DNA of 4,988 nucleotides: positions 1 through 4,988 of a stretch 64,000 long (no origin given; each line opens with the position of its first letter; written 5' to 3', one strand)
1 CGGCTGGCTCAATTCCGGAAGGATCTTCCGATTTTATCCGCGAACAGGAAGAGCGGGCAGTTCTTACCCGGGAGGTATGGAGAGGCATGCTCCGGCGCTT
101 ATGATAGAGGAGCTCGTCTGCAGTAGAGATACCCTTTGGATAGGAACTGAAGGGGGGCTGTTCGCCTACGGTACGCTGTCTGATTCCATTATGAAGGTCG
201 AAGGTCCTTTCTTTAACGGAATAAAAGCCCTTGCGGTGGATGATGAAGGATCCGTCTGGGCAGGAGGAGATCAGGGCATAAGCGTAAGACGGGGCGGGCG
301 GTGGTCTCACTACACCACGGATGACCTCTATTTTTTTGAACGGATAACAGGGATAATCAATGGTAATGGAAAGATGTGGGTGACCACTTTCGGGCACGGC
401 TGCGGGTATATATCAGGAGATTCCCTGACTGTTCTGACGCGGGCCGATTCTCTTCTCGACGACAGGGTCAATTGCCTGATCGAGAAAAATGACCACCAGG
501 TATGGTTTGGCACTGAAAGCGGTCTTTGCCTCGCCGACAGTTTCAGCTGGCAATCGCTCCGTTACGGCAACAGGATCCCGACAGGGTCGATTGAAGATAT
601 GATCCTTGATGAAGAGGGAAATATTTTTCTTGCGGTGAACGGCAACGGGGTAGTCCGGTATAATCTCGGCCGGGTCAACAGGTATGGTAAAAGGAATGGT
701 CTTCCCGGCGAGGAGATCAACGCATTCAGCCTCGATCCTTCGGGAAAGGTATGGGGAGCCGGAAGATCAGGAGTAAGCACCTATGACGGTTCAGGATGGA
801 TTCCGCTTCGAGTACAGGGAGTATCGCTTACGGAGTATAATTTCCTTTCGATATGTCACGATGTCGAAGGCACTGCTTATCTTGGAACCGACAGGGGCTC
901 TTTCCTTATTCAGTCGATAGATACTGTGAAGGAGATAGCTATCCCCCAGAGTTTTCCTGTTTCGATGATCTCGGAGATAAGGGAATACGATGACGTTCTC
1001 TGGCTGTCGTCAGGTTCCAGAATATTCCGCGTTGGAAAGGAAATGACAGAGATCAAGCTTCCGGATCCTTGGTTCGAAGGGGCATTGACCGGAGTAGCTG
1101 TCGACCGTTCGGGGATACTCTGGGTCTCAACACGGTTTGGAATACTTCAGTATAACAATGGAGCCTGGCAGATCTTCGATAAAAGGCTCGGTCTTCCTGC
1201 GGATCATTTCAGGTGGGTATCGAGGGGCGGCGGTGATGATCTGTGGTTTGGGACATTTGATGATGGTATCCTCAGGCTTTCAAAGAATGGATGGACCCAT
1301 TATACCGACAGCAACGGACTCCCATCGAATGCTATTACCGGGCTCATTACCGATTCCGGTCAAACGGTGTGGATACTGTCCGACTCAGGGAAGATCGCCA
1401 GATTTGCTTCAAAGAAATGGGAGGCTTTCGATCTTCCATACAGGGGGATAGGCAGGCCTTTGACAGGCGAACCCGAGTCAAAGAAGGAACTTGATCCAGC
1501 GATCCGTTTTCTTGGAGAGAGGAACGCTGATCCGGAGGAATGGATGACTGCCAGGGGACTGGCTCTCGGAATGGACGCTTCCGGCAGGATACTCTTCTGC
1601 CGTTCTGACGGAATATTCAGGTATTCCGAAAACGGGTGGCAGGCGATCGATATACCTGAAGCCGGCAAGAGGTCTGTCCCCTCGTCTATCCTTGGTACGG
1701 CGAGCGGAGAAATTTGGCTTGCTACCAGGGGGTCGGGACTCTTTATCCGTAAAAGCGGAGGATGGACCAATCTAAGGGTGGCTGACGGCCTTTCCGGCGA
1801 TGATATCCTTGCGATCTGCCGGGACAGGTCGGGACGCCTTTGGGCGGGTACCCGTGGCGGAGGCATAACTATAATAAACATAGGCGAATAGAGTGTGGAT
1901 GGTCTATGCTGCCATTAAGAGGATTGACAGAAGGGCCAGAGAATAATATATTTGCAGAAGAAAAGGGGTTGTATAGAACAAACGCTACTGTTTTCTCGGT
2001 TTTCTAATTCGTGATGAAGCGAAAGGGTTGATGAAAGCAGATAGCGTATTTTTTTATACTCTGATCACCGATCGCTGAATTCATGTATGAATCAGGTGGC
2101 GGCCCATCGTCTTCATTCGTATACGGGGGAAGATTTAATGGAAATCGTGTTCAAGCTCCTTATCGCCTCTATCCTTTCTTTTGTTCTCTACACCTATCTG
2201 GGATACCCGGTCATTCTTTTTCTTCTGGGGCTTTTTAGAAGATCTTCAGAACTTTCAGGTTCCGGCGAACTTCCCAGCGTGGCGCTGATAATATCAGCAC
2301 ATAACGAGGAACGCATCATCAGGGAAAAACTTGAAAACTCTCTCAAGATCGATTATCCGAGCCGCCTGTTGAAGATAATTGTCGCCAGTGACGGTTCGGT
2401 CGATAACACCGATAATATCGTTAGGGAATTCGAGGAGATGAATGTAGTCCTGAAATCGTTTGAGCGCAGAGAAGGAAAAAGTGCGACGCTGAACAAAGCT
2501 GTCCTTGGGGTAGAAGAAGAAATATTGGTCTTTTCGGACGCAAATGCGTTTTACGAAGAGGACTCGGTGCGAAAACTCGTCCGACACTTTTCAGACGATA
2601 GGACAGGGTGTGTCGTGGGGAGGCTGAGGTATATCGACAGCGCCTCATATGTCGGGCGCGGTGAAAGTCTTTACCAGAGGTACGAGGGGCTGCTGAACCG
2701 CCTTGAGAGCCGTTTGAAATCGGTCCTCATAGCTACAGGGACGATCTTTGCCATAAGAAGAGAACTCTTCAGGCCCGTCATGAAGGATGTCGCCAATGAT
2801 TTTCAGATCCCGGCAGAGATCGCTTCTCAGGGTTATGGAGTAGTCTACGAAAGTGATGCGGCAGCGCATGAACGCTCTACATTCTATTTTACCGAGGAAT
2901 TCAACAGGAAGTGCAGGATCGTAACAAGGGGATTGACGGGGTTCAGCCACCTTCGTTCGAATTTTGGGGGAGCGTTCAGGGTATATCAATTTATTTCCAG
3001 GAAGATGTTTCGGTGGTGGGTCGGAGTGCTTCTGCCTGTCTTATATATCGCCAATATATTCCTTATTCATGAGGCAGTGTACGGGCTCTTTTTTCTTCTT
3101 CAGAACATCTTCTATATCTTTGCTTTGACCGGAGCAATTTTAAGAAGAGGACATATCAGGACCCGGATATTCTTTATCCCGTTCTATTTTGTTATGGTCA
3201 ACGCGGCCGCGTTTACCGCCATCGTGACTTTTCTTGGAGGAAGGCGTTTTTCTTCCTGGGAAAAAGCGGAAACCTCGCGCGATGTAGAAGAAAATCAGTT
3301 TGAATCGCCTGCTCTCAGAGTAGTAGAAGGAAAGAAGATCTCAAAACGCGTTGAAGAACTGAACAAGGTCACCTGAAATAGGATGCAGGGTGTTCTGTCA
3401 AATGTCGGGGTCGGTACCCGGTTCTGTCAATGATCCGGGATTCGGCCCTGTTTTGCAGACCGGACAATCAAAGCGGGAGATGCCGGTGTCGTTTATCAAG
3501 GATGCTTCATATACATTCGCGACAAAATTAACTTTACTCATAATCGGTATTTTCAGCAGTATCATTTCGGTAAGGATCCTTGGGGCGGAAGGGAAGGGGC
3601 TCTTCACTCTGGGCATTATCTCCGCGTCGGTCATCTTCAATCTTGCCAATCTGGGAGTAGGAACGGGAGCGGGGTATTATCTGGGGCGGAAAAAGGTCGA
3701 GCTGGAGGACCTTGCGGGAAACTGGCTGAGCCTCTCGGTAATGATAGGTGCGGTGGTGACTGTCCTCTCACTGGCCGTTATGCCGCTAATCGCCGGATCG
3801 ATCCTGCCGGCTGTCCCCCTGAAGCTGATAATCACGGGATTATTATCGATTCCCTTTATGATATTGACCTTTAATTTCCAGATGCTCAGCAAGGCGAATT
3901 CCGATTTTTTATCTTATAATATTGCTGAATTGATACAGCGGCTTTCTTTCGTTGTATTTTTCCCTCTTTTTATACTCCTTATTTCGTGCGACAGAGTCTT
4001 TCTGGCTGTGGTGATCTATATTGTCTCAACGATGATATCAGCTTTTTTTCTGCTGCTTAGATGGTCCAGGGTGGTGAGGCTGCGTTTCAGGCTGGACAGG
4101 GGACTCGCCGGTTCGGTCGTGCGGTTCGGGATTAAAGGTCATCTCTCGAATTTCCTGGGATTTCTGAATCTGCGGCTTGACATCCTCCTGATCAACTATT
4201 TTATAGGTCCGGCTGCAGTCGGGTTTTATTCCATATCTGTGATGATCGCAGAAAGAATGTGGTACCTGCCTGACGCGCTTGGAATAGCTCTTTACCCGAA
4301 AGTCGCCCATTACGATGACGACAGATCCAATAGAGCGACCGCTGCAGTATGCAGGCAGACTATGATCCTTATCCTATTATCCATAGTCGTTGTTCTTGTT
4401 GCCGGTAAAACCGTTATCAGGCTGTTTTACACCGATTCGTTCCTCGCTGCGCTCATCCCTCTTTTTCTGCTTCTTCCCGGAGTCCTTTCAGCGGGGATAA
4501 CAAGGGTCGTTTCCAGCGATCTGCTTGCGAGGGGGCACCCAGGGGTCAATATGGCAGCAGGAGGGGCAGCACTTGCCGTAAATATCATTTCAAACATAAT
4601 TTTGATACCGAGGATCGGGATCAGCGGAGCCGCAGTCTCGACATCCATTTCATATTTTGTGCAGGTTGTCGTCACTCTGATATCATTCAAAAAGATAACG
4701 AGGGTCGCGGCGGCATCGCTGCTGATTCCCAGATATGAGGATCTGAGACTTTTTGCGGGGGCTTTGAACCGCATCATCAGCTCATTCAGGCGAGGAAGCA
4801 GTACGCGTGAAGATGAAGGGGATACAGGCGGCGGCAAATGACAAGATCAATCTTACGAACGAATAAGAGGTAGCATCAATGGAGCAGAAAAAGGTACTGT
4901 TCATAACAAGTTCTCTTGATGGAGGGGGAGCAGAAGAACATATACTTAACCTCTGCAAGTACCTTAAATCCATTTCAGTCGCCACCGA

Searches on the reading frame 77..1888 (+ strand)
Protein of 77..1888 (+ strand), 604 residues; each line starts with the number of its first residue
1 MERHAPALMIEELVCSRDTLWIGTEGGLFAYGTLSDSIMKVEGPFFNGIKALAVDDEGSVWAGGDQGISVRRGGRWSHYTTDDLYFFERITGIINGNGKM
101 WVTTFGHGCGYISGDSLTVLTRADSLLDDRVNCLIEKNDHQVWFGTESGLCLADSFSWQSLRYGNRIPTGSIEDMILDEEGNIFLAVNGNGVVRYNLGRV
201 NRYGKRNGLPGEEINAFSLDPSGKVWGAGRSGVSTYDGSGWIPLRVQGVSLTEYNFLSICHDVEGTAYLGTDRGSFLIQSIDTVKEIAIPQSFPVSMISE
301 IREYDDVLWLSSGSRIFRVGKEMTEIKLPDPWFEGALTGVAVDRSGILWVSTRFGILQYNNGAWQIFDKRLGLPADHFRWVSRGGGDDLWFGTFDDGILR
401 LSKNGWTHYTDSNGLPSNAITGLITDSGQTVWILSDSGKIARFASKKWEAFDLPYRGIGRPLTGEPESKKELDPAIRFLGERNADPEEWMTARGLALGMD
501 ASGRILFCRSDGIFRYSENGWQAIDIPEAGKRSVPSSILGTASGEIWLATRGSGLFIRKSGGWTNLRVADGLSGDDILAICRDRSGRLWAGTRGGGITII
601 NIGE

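Call 29: search_protein_families(library=pfam, max_evalue=0.000001, proteins=[window:77-1888:+])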
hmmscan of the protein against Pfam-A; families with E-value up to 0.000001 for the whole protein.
window:77-1888:+ (604 aa): 1 family
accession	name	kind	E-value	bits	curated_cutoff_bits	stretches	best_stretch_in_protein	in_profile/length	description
PF07494.17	Reg_prop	-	9e-27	90.1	20.4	0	571-594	1-24/24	Two component regulator propeller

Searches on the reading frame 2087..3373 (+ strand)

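Call 29: search_protein_families(library=pfam, max_evalue=0.000001, proteins=[window:2087-3373:+])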
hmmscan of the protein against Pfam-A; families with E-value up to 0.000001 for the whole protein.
window:2087-3373:+ (429 aa): 3 families
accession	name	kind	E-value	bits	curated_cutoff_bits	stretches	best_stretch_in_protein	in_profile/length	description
PF00535.33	Glycos_transf_2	-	8.1e-22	78.4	23.3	1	67-229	2-165/168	Glycosyl transferase family 2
PF13641.12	Glyco_tranf_2_3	-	3.2e-14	53.9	27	1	63-277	1-226/230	Glycosyltransferase like family 2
PF13506.12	Glyco_transf_21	-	3.5e-10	40.1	21.7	1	131-276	18-170/174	Glycosyl transferase family 21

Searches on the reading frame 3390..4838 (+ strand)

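Call 29: search_protein_families(library=pfam, max_evalue=0.000001, proteins=[window:3390-4838:+])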
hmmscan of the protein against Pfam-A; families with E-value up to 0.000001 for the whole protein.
window:3390-4838:+ (483 aa): 1 family
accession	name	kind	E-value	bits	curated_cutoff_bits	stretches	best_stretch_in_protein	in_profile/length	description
PF13440.11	Polysacc_synt_3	-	8e-14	52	23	1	78-354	16-291/293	Polysaccharide biosynthesis protein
